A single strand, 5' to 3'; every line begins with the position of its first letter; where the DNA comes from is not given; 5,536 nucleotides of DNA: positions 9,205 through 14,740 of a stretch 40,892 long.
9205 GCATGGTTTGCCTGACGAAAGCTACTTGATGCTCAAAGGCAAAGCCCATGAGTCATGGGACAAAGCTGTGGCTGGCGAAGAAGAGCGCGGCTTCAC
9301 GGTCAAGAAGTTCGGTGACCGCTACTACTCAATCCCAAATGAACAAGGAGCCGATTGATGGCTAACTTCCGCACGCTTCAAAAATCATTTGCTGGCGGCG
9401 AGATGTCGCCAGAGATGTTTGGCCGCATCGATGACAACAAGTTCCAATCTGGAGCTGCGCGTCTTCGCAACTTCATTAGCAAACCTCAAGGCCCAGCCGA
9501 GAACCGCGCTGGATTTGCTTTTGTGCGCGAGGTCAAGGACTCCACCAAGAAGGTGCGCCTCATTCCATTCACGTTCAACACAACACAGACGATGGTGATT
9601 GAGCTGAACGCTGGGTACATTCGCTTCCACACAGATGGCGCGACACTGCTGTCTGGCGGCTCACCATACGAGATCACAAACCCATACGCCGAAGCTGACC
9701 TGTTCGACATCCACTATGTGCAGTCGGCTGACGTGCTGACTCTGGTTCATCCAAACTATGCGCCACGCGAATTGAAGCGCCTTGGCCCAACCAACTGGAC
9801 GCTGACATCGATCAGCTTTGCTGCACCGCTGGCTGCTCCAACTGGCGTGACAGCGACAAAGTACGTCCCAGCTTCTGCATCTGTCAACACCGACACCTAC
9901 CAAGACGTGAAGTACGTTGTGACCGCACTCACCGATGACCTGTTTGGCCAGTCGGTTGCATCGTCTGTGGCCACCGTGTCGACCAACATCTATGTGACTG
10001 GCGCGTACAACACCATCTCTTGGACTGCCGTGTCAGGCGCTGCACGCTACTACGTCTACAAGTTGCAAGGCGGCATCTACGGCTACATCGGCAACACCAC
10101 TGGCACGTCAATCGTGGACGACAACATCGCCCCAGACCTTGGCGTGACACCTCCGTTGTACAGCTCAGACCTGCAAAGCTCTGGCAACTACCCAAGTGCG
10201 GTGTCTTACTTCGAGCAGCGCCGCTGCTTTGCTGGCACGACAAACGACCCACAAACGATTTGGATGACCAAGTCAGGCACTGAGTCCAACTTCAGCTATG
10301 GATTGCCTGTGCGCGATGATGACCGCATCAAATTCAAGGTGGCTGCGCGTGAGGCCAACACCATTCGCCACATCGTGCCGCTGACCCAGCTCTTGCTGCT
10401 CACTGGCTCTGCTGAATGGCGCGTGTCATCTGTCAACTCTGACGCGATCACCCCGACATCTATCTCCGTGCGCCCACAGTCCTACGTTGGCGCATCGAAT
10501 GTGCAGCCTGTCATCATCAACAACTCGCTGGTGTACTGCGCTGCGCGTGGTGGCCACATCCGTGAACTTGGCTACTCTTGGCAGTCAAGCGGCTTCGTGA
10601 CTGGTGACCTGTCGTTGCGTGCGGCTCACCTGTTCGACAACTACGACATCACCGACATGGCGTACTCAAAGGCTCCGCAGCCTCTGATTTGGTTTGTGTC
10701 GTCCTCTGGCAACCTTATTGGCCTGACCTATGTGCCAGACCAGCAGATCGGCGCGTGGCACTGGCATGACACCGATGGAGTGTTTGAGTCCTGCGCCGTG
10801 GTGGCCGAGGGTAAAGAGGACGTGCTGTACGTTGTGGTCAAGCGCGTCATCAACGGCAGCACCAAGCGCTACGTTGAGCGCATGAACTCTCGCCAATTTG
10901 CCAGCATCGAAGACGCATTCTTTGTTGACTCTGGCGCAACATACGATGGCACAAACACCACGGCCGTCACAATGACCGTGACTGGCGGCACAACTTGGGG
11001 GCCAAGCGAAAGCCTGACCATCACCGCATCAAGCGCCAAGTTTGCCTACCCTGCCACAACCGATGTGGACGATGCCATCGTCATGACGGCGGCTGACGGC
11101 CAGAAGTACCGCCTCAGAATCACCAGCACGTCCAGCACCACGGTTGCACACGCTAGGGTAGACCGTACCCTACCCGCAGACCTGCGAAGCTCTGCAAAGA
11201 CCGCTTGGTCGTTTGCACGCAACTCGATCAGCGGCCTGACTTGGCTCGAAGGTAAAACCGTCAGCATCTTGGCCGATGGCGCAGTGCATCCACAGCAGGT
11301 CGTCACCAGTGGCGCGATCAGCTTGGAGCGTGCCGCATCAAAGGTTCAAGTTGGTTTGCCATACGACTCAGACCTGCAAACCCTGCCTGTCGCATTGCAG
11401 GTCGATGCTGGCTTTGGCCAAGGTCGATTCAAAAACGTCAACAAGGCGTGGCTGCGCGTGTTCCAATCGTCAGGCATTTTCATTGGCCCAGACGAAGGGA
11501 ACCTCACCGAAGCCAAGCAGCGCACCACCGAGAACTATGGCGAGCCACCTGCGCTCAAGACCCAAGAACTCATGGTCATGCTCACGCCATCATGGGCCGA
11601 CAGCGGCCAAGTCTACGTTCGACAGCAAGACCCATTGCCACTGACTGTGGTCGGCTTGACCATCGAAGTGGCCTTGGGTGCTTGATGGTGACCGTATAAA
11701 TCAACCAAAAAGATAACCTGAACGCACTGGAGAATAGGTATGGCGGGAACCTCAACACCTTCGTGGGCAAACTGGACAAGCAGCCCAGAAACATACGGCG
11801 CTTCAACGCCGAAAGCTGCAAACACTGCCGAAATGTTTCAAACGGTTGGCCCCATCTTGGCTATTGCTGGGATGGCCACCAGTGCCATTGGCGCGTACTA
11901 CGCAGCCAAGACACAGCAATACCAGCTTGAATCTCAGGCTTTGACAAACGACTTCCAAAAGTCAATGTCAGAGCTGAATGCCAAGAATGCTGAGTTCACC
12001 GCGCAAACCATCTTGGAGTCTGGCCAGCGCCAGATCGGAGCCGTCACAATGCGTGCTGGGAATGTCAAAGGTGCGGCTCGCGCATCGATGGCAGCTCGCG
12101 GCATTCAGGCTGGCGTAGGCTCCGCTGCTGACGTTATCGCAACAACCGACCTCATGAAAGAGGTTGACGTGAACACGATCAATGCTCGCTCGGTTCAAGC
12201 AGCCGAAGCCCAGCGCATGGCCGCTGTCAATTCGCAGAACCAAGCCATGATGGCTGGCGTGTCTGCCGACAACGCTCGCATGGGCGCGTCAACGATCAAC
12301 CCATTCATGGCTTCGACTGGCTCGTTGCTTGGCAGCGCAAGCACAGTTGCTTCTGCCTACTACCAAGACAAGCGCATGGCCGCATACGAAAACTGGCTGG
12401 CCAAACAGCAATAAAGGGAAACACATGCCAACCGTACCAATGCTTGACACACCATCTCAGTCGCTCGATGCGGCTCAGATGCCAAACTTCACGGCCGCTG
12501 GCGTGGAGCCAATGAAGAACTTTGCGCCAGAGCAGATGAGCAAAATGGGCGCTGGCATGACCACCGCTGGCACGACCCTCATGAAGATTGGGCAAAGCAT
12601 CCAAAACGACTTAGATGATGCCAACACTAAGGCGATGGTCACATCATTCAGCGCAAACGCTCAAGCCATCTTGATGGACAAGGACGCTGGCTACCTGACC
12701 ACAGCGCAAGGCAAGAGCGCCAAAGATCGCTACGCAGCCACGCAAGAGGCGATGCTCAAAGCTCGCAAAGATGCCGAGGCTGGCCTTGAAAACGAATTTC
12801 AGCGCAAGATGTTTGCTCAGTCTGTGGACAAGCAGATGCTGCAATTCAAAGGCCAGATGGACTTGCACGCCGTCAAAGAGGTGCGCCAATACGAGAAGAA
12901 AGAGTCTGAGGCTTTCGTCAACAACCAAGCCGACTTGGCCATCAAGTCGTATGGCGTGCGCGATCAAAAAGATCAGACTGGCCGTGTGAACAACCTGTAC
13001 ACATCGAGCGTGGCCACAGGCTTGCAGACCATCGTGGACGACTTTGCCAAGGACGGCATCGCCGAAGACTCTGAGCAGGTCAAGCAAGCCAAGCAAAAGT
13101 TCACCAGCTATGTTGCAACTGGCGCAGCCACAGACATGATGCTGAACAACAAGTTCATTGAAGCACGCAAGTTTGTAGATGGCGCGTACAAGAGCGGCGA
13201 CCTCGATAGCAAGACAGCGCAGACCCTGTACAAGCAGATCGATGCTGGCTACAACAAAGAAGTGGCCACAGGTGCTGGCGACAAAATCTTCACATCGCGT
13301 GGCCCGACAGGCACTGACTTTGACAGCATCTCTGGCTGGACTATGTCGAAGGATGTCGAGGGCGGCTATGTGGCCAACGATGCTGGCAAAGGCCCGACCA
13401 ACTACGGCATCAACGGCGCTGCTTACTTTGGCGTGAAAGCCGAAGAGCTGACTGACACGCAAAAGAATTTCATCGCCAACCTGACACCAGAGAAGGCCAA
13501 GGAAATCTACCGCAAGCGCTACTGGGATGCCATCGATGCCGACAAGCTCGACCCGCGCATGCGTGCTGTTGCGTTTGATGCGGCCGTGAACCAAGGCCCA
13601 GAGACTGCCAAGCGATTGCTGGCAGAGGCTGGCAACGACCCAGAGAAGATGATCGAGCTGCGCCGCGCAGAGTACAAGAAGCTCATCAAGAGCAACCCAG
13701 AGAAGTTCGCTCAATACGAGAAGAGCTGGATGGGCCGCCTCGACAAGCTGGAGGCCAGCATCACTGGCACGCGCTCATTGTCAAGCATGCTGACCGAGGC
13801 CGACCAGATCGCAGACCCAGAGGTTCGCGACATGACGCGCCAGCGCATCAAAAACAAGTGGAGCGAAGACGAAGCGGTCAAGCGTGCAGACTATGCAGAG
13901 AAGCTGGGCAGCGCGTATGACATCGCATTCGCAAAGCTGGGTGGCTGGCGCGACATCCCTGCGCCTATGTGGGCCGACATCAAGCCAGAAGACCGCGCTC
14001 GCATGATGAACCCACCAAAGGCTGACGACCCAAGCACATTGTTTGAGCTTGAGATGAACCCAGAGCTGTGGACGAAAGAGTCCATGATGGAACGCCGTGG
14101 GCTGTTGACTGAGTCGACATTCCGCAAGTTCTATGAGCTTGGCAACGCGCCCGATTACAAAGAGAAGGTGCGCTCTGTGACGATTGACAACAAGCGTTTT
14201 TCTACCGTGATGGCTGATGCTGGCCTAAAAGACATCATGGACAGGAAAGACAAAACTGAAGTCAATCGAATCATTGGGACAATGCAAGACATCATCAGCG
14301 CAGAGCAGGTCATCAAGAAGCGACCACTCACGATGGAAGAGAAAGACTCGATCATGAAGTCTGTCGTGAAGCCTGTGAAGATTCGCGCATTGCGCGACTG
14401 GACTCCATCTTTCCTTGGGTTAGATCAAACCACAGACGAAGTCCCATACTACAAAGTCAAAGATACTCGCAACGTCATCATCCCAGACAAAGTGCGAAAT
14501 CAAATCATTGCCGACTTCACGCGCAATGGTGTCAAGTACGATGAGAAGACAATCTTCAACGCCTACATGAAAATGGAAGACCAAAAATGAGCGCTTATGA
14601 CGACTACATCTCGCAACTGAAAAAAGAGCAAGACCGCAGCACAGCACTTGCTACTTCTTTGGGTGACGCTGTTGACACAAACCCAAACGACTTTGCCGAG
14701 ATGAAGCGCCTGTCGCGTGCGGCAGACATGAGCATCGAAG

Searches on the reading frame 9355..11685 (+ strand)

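Call 8: search_protein_families(library=phrogs, proteins=[window:9355-11685:+])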
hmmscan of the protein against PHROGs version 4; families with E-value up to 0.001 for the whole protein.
window:9355-11685:+ (776 aa): 5 families
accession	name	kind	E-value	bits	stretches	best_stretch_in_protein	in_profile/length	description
phrog_376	-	tail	1.5e-225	751.8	1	2-775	1-710/712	tail protein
phrog_15566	-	tail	1.4e-139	467.1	1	274-772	42-547/552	tail protein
phrog_30010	-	unknown function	7.3e-56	191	1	400-684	189-478/517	-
phrog_20269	-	unknown function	6.7e-48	164.6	1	7-181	5-181/374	-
phrog_457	-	tail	5.7e-07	29.5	1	319-555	391-629/793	tail protein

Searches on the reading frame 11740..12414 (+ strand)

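Call 8: search_protein_families(library=phrogs, proteins=[window:11740-12414:+])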
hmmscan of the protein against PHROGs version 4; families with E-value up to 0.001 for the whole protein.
window:11740-12414:+ (224 aa): 1 family
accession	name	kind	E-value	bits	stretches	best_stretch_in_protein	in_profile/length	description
phrog_418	-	head and packaging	8.2e-09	36.7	1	52-211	10-157/166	internal virion protein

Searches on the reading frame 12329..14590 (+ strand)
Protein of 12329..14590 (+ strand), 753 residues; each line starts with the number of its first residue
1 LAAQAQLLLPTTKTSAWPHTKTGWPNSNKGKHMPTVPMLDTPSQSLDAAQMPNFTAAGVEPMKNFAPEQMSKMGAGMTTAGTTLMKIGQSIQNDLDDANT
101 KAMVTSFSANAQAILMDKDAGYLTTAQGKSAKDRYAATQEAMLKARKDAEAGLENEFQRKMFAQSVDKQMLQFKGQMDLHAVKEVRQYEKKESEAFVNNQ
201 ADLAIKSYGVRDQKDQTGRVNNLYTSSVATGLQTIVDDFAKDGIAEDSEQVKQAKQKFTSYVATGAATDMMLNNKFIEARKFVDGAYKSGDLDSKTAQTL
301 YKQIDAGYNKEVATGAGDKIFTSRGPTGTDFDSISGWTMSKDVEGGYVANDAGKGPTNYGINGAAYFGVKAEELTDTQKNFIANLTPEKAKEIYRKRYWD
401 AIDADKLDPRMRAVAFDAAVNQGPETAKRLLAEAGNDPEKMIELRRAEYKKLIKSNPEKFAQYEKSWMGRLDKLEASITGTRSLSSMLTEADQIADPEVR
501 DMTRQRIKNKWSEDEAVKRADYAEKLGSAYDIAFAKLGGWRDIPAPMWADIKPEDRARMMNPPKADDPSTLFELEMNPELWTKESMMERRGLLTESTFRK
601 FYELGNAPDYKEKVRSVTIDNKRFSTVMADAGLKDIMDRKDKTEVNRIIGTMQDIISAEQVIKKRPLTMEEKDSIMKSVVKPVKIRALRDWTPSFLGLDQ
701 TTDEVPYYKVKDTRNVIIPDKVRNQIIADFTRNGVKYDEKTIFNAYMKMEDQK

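Call 9: search_protein_families(library=phrogs, proteins=[window:12329-14590:+])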
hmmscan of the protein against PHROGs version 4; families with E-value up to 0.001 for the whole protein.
window:12329-14590:+ (753 aa): 4 families
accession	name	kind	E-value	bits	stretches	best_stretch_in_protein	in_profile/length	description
phrog_315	-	lysis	9.3e-29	101.4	1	293-527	295-538/677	endolysin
phrog_10475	-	lysis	5.6e-21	75.8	1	35-752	3-698/700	endolysin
phrog_12853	-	unknown function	1.2e-11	46.2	1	342-436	12-103/131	-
phrog_1044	-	lysis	1.2e-07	31.4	1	64-208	21-165/900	endolysin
